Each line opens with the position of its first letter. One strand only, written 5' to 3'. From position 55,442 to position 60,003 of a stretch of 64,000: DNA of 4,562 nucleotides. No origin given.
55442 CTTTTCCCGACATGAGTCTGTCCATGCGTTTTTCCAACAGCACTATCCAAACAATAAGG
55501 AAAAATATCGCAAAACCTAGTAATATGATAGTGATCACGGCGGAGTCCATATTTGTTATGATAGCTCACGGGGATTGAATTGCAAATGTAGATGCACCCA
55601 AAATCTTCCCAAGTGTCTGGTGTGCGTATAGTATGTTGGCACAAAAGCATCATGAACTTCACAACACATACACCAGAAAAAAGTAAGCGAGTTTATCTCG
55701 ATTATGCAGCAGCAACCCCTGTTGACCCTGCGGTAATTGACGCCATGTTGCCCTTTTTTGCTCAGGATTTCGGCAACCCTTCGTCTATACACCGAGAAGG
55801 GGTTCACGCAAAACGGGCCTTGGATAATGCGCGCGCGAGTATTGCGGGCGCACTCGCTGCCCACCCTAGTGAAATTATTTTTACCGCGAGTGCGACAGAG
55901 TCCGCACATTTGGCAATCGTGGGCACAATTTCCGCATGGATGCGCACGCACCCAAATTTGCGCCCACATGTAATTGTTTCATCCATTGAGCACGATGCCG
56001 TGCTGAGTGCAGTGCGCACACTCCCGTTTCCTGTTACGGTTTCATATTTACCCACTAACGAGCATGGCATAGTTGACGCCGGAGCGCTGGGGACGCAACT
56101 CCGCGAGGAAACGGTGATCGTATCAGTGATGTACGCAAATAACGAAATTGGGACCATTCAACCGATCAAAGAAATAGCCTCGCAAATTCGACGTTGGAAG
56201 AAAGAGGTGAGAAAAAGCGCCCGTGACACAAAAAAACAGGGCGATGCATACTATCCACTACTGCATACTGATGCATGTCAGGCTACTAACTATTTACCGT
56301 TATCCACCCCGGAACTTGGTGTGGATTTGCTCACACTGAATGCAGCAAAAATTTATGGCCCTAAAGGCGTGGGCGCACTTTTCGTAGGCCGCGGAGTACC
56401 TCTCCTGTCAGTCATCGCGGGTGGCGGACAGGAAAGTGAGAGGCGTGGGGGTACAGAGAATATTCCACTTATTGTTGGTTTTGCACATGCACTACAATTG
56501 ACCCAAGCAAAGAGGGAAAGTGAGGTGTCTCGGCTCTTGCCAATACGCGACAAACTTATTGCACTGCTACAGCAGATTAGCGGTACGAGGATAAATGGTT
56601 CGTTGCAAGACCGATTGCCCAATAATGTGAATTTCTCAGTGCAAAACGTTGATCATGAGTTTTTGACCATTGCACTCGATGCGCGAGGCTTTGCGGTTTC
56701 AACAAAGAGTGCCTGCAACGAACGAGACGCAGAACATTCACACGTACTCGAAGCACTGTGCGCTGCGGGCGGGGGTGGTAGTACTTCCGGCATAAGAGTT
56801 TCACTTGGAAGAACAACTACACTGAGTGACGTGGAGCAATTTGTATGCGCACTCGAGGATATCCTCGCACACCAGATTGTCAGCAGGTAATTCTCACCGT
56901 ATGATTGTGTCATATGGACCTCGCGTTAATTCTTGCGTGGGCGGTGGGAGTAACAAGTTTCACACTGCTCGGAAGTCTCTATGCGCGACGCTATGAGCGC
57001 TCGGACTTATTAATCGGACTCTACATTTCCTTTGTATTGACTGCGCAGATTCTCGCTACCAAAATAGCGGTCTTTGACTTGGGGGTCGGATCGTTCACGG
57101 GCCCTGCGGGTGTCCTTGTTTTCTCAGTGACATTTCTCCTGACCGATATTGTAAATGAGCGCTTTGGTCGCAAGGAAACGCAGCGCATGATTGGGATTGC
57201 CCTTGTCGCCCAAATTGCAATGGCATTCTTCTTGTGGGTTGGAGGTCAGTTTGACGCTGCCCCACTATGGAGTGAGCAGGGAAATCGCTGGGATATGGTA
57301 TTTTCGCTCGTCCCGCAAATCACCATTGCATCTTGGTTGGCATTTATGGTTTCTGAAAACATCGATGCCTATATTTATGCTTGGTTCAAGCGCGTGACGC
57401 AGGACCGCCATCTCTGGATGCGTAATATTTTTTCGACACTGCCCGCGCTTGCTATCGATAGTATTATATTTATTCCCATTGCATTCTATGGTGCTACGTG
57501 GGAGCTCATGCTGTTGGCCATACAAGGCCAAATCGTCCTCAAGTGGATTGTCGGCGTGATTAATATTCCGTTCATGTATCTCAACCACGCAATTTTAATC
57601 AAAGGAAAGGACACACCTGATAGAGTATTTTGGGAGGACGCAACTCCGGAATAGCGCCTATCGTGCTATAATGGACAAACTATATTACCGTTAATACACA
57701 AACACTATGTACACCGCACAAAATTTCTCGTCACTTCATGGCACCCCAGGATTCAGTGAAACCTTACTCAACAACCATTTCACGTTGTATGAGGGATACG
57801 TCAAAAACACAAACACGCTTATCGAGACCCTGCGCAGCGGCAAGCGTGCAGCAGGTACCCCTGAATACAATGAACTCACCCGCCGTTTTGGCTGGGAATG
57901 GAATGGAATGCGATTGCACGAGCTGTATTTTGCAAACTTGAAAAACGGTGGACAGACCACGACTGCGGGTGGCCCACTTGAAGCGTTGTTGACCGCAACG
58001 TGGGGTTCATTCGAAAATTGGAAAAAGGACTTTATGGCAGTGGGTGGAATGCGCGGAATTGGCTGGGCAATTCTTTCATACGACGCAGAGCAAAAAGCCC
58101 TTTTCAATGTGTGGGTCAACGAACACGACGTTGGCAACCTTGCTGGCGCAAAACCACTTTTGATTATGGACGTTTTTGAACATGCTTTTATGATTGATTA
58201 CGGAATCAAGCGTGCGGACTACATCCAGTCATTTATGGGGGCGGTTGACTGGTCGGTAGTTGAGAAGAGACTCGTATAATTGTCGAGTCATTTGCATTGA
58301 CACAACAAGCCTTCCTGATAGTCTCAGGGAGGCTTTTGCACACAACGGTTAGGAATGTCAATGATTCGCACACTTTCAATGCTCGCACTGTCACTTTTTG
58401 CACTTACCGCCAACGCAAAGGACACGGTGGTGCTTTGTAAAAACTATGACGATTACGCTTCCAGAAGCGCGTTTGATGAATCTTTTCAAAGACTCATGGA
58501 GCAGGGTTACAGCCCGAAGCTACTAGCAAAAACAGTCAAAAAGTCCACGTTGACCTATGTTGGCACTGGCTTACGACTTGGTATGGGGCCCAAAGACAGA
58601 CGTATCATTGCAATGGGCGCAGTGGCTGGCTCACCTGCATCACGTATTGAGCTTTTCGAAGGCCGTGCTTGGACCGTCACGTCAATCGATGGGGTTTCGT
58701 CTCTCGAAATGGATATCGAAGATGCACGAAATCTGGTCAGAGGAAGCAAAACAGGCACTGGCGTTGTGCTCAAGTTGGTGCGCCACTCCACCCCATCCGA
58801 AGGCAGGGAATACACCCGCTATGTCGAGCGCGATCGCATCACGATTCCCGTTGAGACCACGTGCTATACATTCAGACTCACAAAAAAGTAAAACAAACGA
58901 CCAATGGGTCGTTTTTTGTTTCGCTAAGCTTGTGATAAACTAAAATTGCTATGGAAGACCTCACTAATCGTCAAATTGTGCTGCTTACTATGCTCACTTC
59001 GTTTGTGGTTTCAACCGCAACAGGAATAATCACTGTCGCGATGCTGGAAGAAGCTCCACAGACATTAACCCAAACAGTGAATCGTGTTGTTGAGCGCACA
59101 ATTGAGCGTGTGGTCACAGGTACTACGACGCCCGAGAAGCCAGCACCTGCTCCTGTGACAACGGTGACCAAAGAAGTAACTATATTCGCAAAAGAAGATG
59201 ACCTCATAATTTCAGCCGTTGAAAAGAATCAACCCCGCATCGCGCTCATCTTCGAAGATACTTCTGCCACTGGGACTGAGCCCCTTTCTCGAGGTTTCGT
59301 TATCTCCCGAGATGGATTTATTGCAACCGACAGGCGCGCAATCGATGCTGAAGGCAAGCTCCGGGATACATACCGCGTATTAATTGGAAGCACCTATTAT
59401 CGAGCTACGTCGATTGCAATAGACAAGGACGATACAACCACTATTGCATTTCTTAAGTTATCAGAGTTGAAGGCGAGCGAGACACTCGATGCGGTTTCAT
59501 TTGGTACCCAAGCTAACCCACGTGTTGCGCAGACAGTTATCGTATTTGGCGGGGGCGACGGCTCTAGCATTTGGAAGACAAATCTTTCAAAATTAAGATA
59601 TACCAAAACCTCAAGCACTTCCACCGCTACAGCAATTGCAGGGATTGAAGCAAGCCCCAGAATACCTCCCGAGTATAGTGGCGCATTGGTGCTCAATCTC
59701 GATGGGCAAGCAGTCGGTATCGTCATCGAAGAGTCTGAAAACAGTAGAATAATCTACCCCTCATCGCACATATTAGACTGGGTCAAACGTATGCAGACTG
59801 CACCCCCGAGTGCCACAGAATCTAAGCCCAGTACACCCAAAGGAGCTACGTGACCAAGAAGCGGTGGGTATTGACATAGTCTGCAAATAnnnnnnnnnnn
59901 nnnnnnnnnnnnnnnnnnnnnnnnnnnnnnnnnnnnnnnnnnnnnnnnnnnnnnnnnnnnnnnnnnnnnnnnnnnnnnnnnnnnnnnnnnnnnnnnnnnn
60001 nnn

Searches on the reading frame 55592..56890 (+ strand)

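Call 10: search_protein_families(library=pfam, proteins=[window:55592-56890:+], max_evalue=0.001)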
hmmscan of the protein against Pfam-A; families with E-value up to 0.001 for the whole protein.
window:55592-56890:+ (432 aa): 1 family
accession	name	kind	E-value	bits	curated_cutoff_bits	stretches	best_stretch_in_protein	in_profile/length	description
PF00266.25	Aminotran_5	-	1.8e-55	188.9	21.5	1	34-417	1-371/371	Aminotransferase class-V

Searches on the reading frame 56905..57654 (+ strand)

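Call 10: search_protein_families(library=pfam, proteins=[window:56905-57654:+], max_evalue=0.001)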
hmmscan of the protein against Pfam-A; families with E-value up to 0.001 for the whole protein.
window:56905-57654:+ (249 aa): 1 family
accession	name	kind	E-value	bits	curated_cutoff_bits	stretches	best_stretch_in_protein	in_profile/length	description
PF02592.20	Vut_1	-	4.5e-43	147.7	27.2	1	67-226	1-151/152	Putative vitamin uptake transporter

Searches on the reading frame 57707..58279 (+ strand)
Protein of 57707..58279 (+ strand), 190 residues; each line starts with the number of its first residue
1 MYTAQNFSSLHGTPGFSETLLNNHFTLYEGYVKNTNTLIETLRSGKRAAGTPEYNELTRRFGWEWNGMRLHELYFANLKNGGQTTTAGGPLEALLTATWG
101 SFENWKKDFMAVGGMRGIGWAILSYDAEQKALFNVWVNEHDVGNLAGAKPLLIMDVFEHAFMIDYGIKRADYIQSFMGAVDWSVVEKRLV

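Call 10: search_protein_families(library=pfam, proteins=[window:57707-58279:+], max_evalue=0.001)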
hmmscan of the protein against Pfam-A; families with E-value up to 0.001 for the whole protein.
window:57707-58279:+ (190 aa): 2 families
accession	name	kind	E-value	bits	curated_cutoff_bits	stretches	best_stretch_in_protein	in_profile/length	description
PF02777.23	Sod_Fe_C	-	2.7e-25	88.8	20.9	1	89-188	3-102/102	Iron/manganese superoxide dismutases, C-terminal domain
PF00081.27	Sod_Fe_N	-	6e-05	23.9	27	1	14-78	16-81/82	Iron/manganese superoxide dismutases, alpha-hairpin domain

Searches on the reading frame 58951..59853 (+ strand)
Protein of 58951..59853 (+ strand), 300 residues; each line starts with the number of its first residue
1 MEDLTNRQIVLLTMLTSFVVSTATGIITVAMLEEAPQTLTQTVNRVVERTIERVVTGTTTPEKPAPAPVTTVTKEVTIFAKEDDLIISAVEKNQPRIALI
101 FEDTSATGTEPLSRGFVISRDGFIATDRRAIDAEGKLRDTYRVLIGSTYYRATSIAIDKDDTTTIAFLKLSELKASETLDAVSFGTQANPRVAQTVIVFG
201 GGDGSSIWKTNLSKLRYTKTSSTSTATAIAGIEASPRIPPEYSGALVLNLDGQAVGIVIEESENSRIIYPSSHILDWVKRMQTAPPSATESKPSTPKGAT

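Call 10: search_protein_families(library=pfam, proteins=[window:58951-59853:+], max_evalue=0.001)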
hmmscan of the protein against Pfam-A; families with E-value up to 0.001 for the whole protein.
window:58951-59853:+ (300 aa): 1 family
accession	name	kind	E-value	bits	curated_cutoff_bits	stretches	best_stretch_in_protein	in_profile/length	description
PF13365.12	Trypsin_2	-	8.4e-10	40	27.6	1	115-257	3-144/144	Trypsin-like peptidase domain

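Call 66: find_encoding_contigs(protein=window:58951-59853:+, flank=10000, max_places=3)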
Protein window:58951-59853:+ (300 aa): 2 contigs read that carry it; 1 place shown.
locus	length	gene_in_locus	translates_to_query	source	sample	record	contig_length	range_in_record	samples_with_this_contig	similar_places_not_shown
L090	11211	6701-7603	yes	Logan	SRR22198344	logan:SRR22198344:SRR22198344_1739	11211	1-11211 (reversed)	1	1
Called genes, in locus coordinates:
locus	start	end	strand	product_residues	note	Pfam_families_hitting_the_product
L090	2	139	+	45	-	?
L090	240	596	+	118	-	-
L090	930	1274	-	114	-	PF02033:RBFA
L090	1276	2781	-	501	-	PF00009:GTP_EFTU, PF01926:MMR_HSR1, PF22042:EF-G_D2, PF11987:IF-2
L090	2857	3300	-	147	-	PF14584:DUF4446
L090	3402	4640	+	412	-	PF00266:Aminotran_5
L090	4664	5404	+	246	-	PF02592:Vut_1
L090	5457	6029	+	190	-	PF02777:Sod_Fe_C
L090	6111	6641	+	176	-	-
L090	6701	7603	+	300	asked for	PF13365:Trypsin_2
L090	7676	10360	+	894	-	PF02861:Clp_N, PF23569:NBD_SMAX1, PF00004:AAA, PF17871:AAA_lid_9, PF00004:AAA, PF07724:AAA_2, PF07728:AAA_5, PF10431:ClpB_D2-small, +6 more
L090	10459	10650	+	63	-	-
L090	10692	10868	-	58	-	-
